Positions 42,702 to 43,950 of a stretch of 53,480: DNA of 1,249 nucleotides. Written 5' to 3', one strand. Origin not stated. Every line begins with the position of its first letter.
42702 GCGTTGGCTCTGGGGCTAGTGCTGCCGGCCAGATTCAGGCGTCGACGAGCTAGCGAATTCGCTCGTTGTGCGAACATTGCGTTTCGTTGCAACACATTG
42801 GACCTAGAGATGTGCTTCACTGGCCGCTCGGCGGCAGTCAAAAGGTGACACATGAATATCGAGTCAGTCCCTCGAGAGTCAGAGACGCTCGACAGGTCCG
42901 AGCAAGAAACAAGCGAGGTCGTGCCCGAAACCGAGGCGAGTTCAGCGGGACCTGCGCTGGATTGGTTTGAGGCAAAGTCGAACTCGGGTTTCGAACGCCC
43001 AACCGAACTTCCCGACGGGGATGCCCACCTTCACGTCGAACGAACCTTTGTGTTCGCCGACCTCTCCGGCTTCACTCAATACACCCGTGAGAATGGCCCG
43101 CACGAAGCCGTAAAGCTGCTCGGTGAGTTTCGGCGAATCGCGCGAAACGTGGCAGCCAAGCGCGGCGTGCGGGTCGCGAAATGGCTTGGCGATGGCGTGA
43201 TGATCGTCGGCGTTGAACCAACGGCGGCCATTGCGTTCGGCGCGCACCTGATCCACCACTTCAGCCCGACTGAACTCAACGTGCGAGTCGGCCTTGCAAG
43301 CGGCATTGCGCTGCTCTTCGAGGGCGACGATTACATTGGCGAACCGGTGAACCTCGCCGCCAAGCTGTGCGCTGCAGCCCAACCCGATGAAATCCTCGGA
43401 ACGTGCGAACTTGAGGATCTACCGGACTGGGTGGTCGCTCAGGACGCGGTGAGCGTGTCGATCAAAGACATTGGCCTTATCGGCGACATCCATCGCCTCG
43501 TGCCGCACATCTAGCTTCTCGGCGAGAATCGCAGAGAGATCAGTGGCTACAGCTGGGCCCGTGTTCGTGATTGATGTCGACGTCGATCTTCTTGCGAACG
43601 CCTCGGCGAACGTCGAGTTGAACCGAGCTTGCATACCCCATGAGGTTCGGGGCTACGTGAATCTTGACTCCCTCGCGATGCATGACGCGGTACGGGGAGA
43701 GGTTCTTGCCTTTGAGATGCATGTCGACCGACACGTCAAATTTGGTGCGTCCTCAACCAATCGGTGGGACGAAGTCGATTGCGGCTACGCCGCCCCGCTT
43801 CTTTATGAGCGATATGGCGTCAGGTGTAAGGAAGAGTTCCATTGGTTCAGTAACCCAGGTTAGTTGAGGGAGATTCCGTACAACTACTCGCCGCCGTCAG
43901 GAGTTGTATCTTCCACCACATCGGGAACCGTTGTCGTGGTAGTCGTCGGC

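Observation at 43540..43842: In-frame TGA in a ~100-codon HesB/IscA-like ORF: candidate selenoprotein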

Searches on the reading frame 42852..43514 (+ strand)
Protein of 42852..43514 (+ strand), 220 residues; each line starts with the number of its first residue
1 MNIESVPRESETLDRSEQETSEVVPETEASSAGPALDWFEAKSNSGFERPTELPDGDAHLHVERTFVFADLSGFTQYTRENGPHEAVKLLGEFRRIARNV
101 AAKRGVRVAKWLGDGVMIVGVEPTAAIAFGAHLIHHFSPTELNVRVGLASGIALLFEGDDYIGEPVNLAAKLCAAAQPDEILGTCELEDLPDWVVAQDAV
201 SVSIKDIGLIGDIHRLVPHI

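Call 18: find_encoding_contigs(protein=window:42852-43514:+, flank=10000, max_places=3)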
Protein window:42852-43514:+ (220 aa): 13 contigs read that carry it; 3 places shown.
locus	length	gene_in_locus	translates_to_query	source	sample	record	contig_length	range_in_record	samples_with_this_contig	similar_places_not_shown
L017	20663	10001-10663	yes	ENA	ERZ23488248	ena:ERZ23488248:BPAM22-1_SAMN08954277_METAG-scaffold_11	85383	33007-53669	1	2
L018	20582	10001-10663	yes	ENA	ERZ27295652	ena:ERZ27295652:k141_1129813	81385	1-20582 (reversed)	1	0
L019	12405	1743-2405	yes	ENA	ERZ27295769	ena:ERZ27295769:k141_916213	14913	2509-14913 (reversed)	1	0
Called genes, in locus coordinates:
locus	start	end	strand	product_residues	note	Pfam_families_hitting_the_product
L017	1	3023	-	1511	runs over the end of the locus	PF00270:DEAD, PF00271:Helicase_C, PF19306:WHD_Lhr, PF08494:DEAD_assoc, PF23236:WHD_2nd_Lhr, PF23235:WHD_3rd_Lhr, PF23234:WHD_4th_Lhr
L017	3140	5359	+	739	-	-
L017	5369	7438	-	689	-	PF00580:UvrD-helicase (faint), PF02562:PhoH (faint), PF13245:AAA_19 (faint), PF13538:UvrD_C_2 (weak)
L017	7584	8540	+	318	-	PF01208:URO-D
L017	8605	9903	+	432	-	PF01593:Amino_oxidase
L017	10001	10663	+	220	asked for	PF00211:Guanylate_cyc (weak)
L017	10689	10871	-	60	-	-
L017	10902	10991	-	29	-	-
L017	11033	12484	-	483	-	-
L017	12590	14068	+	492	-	PF20154:LNT_N, PF00795:CN_hydrolase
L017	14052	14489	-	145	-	PF02580:Tyr_Deacylase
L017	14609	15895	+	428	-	PF13439:Glyco_transf_4, PF13579:Glyco_trans_4_4, PF20706:GT4-conflict, PF00534:Glycos_transf_1, PF13692:Glyco_trans_1_4, PF13524:Glyco_trans_1_2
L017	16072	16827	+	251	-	PF01209:Ubie_methyltran (weak), PF02353:CMAS, PF03141:Methyltransf_29 (weak), PF13489:Methyltransf_23, PF13847:Methyltransf_31, PF08241:Methyltransf_11, PF08242:Methyltransf_12, PF13649:Methyltransf_25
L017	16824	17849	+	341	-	-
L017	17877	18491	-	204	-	PF13578:Methyltransf_24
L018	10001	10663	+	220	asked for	PF00211:Guanylate_cyc (weak)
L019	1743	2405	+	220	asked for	PF00211:Guanylate_cyc (weak)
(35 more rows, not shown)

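Call 108: search_protein_families(library=ncbifam, proteins=[window:42852-43511:+], max_evalue=0.01)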
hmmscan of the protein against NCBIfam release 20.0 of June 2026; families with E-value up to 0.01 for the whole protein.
window:42852-43511:+ (220 aa): 1 family
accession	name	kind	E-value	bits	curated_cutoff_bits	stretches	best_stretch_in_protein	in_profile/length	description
NF058673.1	LipAdnlyCyLipJMY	equivalog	2.3e-10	39.8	800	1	62-189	294-420/449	bifunctional lipase/adenylate cyclase LipJ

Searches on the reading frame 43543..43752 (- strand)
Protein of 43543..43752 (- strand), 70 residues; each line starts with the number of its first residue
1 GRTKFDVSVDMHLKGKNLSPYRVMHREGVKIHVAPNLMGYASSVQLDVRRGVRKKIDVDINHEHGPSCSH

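Call 71: predict_structure(alignment_id=A6)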
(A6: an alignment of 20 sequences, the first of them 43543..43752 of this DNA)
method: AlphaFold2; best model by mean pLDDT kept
length: 70 residues; sequences in the alignment: 20
mean_pLDDT: 52.0   pTM: 0.30
mean pLDDT of the five models: 52.0, 50.4, 49.4, 48.0, 47.6
residues with pLDDT >= 90: 0; 70-90: 0; 50-70: 37; < 50: 33
segments of 3 or more residues with pLDDT < 50: 1-8, 50-63, 67-70
pLDDT, mean of each block of 10 residues (from residue 1): 43 57 62 62 50 45 47
secondary structure, 60 per line:
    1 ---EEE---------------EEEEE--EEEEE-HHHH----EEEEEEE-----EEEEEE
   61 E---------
elements in order: E4-6 E22-26 E29-33 H35-38 E43-49 E55-61

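Call 72: search_protein_representatives(alignment_id=A6)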
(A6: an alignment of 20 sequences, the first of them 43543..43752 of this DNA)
Query: 20 sequences, 64 profile positions. Proteins with E-value up to 0.001 (for the whole library): 99; up to 1e-10: 34; up to 1e-30: 0. The best 99 are listed.
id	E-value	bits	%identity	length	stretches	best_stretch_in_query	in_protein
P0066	2.7e-23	98.0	-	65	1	1-64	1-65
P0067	5.0e-22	93.9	-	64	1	1-64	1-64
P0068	1.4e-19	86.0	-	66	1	1-64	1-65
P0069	5.8e-19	84.1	-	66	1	1-64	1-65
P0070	2.6e-18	82.0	-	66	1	1-64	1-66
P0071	8.9e-17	77.1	-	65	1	1-64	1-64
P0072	7.9e-16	74.1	-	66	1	1-60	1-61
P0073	1.3e-14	70.1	-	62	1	1-60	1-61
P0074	2.3e-14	69.3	-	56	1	1-55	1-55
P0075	3.5e-14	68.8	-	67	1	1-60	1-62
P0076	3.7e-14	68.7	-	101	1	1-57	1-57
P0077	4.6e-14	68.4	-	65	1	1-64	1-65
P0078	5.1e-14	68.3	-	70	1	1-60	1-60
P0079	7.2e-14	67.8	-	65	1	1-64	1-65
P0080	7.7e-14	67.7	-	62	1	1-60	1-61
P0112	2.1e-09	53.5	-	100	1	1-64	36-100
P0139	5.0e-06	42.7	-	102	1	2-44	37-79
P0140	5.2e-06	42.6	-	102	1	3-63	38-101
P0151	4.6e-05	39.6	-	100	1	1-62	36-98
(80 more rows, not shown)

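Call 75: search_protein_families(library=ncbifam, proteins=[P0112, P0139, P0140, P0151], max_evalue=1)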
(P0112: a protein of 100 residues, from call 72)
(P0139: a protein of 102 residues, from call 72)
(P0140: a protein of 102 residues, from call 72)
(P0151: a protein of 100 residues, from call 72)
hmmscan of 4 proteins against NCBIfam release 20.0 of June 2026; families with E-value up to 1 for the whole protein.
P0112 (100 aa): 1 family
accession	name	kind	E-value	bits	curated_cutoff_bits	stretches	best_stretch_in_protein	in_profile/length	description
NF041239.1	Moor_selen_rel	subfamily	6e-05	23.1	40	1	1-85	1-85/91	CC/Se motif family (seleno)protein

P0139 (102 aa): 1 family
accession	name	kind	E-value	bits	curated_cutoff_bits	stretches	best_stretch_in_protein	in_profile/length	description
NF041239.1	Moor_selen_rel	subfamily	9.2e-05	22.5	40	1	1-89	1-89/91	CC/Se motif family (seleno)protein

P0140 (102 aa): 2 families
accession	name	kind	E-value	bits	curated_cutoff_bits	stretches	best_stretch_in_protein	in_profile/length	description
NF041239.1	Moor_selen_rel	subfamily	3.7e-09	36.5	40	1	1-88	1-88/91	CC/Se motif family (seleno)protein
NF041723.1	phane_AmcA_3b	equivalog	0.22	11.8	65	1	52-84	5-37/54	multiple cyclophane-containing RiPP AmcA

P0151 (100 aa): 2 families
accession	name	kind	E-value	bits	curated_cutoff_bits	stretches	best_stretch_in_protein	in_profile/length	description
NF041239.1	Moor_selen_rel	subfamily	3e-10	40.1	40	1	1-88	1-88/91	CC/Se motif family (seleno)protein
TIGR03341.1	YhgI_GntY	equivalog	0.0069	16.2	269.35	1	24-92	27-94/190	Fe-S biogenesis protein NfuA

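Call 76: list_cluster_members(proteins=[P0112, P0139, P0140, P0151])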
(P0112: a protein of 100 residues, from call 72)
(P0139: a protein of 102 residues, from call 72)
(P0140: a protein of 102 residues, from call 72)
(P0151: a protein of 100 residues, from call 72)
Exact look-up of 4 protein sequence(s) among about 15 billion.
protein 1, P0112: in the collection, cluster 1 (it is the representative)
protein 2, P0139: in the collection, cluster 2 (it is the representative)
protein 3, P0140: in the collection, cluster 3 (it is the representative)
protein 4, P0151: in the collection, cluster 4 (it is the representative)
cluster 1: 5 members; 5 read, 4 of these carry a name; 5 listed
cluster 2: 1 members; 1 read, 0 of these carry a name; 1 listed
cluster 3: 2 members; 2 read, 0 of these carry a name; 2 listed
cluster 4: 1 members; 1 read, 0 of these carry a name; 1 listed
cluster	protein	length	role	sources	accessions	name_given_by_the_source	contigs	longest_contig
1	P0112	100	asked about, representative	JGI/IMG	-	hypothetical protein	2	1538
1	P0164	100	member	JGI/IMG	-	hypothetical protein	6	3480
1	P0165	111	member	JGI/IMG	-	hypothetical protein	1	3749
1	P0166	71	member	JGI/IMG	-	hypothetical protein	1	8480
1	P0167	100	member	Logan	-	-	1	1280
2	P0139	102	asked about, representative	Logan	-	-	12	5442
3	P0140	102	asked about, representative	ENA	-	-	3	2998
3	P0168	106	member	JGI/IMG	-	-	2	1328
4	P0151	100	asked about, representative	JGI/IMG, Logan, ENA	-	-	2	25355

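Call 92: search_protein_families(library=pfam, proteins=[P0151], max_evalue=10)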
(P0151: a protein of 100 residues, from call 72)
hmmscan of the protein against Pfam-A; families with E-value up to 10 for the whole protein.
P0151 (100 aa): 1 family
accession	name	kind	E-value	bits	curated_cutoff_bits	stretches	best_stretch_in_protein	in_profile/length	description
PF01521.26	Fe-S_biosyn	-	0.0022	18.7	26.3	1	1-96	1-104/110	Iron-sulphur cluster biosynthesis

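Call 101: predict_structure(alignment_id=A10)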
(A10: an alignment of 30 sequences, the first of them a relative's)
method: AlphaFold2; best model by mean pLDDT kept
length: 100 residues; sequences in the alignment: 30
mean_pLDDT: 86.9   pTM: 0.79
mean pLDDT of the five models: 86.9, 86.7, 86.5, 84.1, 73.1
residues with pLDDT >= 90: 55; 70-90: 36; 50-70: 8; < 50: 1
segments of 3 or more residues with pLDDT < 50: none
pLDDT, mean of each block of 10 residues (from residue 1): 91 95 86 87 93 93 88 90 87 59
secondary structure, 60 per line:
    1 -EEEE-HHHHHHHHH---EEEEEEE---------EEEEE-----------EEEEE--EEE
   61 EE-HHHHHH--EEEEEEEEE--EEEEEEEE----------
elements in order: E2-5 H7-15 E19-25 E35-39 E51-55 E58-62 H64-69 E72-80 E83-90

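Call 103: fold_search(model_id=the predicted structure, library=pdb)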
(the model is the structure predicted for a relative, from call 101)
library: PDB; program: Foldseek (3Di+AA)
matches with E <= 10: 162; with E <= 0.001: 7
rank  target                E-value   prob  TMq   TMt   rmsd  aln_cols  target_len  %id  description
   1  1x0g_A                2.2e-05  1.00  0.61  0.60   3.9        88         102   15  Crystal Structure of IscA with the [2Fe-2S] cluster (released 2006-06-06)
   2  1x0g_C                1.3e-04  1.00  0.59  0.54   4.5        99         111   16  Crystal Structure of IscA with the [2Fe-2S] cluster (released 2006-06-06)
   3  2apn_MODEL_1_A        2.1e-04  1.00  0.49  0.45   5.0        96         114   14  hi1723 solution structure (released 2006-10-03)
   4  2d2a_A                2.9e-04  1.00  0.57  0.52   4.8       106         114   17  Crystal Structure of Escherichia coli SufA Involved in Biosynthesis of Iron-sulfur Clusters (released 2005-12-13)
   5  9a4q_B                2.9e-04  1.00  0.52  0.54   4.9       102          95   17  Integrative model of ODPA-YNER by crosslinking MS and deep learning (released 2024-09-18)
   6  2d2a_B                3.5e-04  1.00  0.57  0.56   4.0        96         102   14  Crystal Structure of Escherichia coli SufA Involved in Biosynthesis of Iron-sulfur Clusters (released 2005-12-13)
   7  1r94_A                5.9e-04  1.00  0.57  0.59   4.8       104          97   17  Crystal Structure of IscA (MERCURY DERIVATIVE) (released 2003-12-23)
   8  1nwb_MODEL_1_A        3.4e-03  1.00  0.49  0.49   5.6        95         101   16  Solution NMR Structure of Protein AQ_1857 from Aquifex aeolicus: Northeast Structural Genomics Consortium Targ (released 2003-06-03)
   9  2p2e                  5.4e-03  1.00  0.53  0.47   5.6       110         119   14  Crystal structure of a putative Fe-S biosynthesis protein from Lactobacillus salivarius with novel protein fold (released 2007-03-20)
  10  1s98_A                1.2e-02  1.00  0.61  0.62   4.8       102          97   17  E.coli IscA crystal structure to 2.3 A (released 2004-06-01)
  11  2k4z_MODEL_1_A        3.6e-02  0.99  0.60  0.50   3.6        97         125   16  Solution NMR Structure of Allochromatium vinosum DsrR: Northeast Structural Genomics Consortium Target OP5 (released 2008-07-22)
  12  1x0g_D                4.7e-02  0.69  0.44  0.43  19.3        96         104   17  Crystal Structure of IscA with the [2Fe-2S] cluster (released 2006-06-06)
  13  1x0g_B                9.0e-02  0.75  0.38  0.35   6.7        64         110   17  Crystal Structure of IscA with the [2Fe-2S] cluster (released 2006-06-06)
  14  2j98_B                5.6e-01  0.06  0.19  0.19  12.5        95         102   12  Human coronavirus 229E non structural protein 9 cys69ala mutant (Nsp9) (released 2007-11-27)
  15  5zo3_B                1.1e+00  0.03  0.17  0.10   9.4        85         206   15  apo form of the nuclease (released 2019-04-10)
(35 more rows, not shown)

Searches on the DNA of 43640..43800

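Call 56: search_rna_families(source=window, start=43640, end=43800, threshold=evalue, max_evalue=10, show_alignments=3)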
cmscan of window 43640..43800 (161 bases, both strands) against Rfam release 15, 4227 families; matches with E-value up to 10: 1.
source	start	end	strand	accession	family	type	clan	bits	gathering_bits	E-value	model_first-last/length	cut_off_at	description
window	43760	43800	+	RF02463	Ms_AS-1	Gene; sRNA;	-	10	37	10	1-46/98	3'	Mycobacterium sRNA Ms_AS-1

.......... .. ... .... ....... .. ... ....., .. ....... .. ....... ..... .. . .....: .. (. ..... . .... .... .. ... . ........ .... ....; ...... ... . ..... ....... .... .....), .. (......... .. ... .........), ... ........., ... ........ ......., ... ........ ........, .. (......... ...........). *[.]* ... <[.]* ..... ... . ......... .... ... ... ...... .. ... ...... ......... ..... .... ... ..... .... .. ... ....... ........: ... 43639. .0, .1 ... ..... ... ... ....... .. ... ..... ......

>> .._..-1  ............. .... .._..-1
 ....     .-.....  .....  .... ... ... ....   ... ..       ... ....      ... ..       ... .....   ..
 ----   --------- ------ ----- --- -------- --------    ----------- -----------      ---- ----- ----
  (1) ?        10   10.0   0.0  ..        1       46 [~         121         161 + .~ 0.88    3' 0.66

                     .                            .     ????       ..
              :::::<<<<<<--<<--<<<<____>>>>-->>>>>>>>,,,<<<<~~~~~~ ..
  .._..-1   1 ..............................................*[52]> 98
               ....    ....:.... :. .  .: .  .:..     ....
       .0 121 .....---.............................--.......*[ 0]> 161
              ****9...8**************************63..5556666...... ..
